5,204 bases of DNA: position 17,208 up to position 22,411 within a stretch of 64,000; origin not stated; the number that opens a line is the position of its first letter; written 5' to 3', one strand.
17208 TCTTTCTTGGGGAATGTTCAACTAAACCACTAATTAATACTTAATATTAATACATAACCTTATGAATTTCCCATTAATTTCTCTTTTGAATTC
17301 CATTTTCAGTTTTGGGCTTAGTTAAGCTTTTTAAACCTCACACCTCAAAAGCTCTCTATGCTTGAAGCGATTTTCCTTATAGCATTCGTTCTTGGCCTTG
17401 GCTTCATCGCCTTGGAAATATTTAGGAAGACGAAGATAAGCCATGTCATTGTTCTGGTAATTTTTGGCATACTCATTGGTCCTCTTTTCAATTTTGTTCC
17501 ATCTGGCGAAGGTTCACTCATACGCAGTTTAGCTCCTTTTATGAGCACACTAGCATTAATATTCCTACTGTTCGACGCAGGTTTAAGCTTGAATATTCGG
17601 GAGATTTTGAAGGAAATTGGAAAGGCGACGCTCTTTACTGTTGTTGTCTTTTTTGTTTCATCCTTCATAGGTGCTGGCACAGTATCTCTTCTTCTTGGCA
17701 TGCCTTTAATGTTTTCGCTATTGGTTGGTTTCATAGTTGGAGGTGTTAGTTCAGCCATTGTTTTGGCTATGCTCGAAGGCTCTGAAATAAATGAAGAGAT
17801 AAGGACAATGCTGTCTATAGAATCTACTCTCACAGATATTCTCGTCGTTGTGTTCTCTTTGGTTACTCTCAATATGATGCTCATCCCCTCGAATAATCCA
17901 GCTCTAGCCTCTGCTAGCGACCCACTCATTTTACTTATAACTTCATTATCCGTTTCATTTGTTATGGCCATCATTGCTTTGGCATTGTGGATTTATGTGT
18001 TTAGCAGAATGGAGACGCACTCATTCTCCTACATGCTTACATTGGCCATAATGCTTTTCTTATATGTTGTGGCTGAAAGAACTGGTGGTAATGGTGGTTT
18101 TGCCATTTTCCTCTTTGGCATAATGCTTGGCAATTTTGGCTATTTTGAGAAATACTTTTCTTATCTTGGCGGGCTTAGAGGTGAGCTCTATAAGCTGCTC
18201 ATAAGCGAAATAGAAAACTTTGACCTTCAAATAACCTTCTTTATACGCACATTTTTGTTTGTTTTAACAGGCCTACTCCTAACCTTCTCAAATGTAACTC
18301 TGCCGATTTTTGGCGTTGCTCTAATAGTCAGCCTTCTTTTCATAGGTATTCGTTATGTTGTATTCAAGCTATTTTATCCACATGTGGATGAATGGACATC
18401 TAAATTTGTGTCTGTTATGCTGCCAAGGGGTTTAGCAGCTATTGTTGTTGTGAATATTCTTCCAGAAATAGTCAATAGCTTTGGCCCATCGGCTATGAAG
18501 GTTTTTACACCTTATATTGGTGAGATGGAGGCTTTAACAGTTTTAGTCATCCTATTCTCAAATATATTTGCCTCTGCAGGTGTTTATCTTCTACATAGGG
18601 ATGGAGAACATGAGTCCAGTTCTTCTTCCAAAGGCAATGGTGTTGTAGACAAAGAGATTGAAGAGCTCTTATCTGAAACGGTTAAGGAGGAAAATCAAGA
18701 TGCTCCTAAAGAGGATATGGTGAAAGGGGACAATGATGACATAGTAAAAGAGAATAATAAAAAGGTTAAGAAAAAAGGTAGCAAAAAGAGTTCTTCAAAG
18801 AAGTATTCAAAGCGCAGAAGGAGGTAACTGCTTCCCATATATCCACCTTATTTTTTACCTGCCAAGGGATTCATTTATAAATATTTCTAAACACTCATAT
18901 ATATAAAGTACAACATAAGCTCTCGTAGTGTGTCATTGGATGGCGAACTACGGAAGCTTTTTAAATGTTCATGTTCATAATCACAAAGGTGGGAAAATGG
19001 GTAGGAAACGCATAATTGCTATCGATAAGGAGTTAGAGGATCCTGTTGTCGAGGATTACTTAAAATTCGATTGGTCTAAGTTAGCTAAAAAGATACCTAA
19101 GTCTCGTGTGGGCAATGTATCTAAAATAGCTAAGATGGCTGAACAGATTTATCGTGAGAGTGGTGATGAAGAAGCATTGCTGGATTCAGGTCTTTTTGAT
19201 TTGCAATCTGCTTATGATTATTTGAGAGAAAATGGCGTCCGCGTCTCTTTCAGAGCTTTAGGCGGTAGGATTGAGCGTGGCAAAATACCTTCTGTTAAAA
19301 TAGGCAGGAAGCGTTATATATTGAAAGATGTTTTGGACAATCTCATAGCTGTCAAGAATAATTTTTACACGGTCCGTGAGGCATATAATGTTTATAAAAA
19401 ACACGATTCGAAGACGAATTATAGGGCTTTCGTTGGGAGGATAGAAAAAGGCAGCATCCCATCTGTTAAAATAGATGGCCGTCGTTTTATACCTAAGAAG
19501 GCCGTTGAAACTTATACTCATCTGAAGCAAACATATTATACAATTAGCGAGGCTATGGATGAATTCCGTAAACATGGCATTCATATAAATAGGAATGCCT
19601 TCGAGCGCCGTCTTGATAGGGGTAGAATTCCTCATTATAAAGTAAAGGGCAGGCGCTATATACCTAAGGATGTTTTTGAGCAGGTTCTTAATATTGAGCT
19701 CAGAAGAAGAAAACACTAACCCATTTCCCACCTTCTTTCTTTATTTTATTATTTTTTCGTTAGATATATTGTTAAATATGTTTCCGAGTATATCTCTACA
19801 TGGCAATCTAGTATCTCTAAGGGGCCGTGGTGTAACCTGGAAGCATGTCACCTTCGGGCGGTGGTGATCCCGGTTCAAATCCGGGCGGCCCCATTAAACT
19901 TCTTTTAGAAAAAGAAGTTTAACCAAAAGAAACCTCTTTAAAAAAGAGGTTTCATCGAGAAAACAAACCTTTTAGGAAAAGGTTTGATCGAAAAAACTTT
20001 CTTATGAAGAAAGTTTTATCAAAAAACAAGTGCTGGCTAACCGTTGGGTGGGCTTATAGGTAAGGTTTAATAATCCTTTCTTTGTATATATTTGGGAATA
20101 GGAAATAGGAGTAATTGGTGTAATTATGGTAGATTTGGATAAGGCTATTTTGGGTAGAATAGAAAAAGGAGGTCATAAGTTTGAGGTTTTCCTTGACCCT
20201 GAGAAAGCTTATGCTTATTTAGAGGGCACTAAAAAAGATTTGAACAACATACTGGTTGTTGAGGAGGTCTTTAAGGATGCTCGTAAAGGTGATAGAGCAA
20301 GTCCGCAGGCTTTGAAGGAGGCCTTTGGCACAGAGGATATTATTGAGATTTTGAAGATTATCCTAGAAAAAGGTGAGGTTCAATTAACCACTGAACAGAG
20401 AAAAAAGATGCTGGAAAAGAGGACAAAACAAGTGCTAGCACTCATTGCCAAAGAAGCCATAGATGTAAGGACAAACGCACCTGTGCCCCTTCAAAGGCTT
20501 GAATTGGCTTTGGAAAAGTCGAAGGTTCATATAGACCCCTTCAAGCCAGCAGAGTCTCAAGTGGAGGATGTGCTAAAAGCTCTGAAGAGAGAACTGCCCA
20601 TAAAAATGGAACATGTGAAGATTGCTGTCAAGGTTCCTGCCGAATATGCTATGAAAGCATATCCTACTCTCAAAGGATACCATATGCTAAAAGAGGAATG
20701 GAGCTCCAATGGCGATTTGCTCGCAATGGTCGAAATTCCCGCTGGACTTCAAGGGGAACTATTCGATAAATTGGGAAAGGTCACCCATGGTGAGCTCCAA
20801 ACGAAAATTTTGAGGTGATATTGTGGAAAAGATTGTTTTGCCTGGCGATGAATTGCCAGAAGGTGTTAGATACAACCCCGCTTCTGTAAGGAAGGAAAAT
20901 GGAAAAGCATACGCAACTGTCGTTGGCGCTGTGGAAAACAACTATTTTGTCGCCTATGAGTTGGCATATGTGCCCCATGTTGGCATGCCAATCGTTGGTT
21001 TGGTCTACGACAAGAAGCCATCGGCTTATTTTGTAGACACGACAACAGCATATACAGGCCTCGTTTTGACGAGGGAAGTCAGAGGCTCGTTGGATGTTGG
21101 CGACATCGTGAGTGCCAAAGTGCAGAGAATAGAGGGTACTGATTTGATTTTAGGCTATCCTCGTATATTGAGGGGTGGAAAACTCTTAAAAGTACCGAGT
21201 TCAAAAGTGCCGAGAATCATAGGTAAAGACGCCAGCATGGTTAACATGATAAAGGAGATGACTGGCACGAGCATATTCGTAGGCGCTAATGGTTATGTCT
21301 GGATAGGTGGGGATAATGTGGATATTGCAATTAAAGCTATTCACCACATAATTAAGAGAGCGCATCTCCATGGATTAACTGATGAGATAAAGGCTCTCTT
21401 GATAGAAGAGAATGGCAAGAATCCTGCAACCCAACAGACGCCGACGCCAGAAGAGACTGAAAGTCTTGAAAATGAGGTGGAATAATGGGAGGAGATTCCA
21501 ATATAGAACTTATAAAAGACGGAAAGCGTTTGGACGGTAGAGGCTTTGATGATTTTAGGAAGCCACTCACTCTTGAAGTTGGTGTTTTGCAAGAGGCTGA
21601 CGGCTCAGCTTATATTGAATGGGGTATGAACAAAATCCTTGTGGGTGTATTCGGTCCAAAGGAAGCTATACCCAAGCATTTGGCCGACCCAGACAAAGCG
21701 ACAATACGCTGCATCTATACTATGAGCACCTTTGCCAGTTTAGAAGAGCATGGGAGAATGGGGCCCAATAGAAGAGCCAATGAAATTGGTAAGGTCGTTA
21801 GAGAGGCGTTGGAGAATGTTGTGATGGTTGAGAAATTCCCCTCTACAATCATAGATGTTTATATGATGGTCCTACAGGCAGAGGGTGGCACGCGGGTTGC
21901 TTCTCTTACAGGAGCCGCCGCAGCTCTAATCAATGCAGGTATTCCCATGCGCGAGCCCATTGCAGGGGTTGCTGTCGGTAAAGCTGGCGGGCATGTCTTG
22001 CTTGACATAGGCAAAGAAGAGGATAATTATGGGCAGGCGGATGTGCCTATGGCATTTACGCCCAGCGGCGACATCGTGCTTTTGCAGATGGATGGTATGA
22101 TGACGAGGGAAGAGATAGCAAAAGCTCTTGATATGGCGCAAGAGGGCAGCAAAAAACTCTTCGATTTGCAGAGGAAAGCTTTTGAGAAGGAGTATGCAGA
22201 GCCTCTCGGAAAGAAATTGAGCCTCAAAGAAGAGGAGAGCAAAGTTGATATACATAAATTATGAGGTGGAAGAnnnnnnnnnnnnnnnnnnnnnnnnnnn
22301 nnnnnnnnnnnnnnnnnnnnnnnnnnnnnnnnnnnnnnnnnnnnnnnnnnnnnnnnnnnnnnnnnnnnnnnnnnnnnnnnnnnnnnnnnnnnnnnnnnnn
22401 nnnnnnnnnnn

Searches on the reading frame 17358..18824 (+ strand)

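Call 17: search_protein_families(library=pfam, proteins=[window:17358-18824:+], max_evalue=0.001)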
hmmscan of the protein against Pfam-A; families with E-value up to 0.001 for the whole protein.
window:17358-18824:+ (489 aa): 1 family
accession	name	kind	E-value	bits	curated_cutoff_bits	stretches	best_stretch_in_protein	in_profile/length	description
PF00999.27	Na_H_Exchanger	-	7.6e-30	104.4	26.2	1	14-405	9-365/375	Sodium/hydrogen exchanger, transmembrane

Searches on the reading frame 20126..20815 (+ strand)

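Call 77: search_protein_families(library=pfam, proteins=[window:20126-20815:+], max_evalue=0.00001)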
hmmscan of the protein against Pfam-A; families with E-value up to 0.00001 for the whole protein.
window:20126-20815:+ (230 aa): 3 families
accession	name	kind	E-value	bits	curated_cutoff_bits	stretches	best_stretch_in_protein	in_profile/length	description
PF01172.24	SBDS_N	-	4.8e-27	94.2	24.6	1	11-93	6-88/88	Shwachman-Bodian-Diamond syndrome (SBDS) N-terminal domain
PF09377.16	SBDS_domain_II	-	2.2e-19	69.6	27.2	1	101-162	1-62/62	SBDS protein, domain II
PF20268.4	SBDS_C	-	5.9e-15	55.4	27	1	164-229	1-69/71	SBDS protein, C-terminal domain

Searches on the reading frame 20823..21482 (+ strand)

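Call 77: search_protein_families(library=pfam, proteins=[window:20823-21482:+], max_evalue=0.00001)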
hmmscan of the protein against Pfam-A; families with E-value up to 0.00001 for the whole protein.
window:20823-21482:+ (220 aa): 3 families
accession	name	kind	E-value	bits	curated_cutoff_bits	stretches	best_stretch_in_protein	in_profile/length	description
PF15985.11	KH_6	-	4.5e-08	33.7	27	1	119-166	1-46/47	KH domain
PF00013.35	KH_1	-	2.2e-06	27.7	21.5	1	122-163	4-52/66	KH domain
PF22625.2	ECR1_N_2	-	5.2e-06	26.6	27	0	3-38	2-39/51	Exosome RNA binding protein RRP4 N-terminal domain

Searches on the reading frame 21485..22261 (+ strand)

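Call 77: search_protein_families(library=pfam, proteins=[window:21485-22261:+], max_evalue=0.00001)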
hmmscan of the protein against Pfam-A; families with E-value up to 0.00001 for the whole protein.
window:21485-22261:+ (259 aa): 2 families
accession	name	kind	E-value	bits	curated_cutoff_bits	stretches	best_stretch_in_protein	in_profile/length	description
PF01138.27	RNase_PH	-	1.5e-30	106.7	25.5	1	26-154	3-130/130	3' exoribonuclease family, domain 1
PF03725.20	RNase_PH_C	-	7.9e-15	55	20.8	1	158-221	2-67/67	3' exoribonuclease family, domain 2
